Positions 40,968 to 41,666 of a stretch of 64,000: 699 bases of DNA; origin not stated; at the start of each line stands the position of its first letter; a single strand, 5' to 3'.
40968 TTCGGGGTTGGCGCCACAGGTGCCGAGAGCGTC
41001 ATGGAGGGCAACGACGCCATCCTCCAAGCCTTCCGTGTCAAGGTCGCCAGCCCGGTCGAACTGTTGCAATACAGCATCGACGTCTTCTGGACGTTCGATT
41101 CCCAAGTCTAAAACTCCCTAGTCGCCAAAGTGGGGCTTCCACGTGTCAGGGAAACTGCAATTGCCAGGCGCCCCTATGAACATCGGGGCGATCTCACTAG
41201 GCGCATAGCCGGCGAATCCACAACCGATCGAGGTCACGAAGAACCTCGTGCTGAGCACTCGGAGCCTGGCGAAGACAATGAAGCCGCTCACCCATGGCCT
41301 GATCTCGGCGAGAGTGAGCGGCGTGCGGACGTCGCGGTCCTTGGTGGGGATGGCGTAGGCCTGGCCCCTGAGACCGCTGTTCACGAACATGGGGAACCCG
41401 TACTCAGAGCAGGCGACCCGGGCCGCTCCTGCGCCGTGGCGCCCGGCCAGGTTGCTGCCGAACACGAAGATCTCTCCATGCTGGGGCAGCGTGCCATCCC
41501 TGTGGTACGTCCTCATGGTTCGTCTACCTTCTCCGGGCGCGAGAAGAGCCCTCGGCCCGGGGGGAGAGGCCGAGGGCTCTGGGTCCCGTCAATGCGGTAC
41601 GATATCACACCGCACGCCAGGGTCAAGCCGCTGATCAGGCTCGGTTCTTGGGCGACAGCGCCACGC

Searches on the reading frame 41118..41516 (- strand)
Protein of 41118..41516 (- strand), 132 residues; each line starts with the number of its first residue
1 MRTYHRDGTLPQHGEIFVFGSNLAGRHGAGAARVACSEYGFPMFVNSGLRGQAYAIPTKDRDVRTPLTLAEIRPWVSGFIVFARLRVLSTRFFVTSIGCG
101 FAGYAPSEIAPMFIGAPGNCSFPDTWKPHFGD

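Call 110: find_homologous_proteins(query=window:41118-41516:-)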
Query window:41118-41516:- (132 aa): 7963 proteins with E <= 0.001 among 8000 candidates; the best 120 are listed.
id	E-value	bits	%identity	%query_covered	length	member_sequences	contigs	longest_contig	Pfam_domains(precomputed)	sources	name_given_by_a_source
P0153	3.7e-81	288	95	100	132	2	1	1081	-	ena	-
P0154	8.3e-53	196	67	100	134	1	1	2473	-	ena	-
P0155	1.2e-40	157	57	96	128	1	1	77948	-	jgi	jgi:hypothetical protein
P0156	1.7e-40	156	57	96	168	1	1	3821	-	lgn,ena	-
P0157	2.3e-39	153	60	94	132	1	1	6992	-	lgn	-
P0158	2.9e-39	152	56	100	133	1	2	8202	-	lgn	-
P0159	3.0e-39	152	56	100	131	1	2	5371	-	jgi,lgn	jgi:hypothetical protein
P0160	3.8e-39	152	59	98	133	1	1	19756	-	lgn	-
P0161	5.1e-39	151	56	95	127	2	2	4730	-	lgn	-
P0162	7.8e-39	151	55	97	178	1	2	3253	-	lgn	-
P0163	1.5e-38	150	60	94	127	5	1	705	-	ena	-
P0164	2.0e-38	149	59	95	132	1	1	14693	-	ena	-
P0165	3.6e-38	149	58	99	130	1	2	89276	-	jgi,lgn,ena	-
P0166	4.2e-38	148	58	95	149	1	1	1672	-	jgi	jgi:hypothetical protein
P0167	4.6e-38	148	58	96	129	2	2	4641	-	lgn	-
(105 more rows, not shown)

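Call 111: find_encoding_contigs(protein=P0154, flank=3000)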
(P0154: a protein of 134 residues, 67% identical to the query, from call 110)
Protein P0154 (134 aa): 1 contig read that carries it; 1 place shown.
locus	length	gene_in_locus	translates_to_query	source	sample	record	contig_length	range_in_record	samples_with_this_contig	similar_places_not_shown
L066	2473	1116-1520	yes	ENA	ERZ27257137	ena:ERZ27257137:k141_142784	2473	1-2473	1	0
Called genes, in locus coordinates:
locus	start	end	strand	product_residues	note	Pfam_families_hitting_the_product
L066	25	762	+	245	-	-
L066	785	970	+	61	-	-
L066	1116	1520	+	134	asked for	-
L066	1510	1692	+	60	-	-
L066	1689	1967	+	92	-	-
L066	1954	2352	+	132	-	-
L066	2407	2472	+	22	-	?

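Call 112: find_encoding_contigs(protein=P0165, flank=10000, max_places=2)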
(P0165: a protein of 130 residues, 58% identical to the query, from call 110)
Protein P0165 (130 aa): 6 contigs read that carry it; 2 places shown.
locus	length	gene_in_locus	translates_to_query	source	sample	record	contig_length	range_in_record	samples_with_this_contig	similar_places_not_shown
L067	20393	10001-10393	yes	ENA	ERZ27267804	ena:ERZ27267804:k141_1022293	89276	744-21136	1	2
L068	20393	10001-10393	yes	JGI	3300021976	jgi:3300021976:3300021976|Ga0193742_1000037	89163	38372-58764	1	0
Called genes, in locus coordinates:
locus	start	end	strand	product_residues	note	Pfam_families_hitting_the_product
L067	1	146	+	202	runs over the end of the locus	PF13640:2OG-FeII_Oxy_3, PF13661:2OG-FeII_Oxy_4 (weak)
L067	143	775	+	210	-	-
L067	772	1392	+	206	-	-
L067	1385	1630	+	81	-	-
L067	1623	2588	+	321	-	PF01073:3Beta_HSD, PF01370:Epimerase, PF02719:Polysacc_synt_2 (weak), PF04321:RmlD_sub_bind, PF16363:GDP_Man_Dehyd, PF07993:NAD_binding_4 (weak)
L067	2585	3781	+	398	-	PF08421:Methyltransf_13, PF13489:Methyltransf_23, PF08241:Methyltransf_11, PF08242:Methyltransf_12, PF13649:Methyltransf_25 (weak), PF08484:Methyltransf_14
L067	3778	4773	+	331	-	PF13524:Glyco_trans_1_2 (faint)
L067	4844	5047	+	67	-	-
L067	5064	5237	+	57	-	-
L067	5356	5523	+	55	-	-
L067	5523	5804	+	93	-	-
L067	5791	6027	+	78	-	-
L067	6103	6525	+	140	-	-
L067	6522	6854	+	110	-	-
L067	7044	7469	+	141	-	-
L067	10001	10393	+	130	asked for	-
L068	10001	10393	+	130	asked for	-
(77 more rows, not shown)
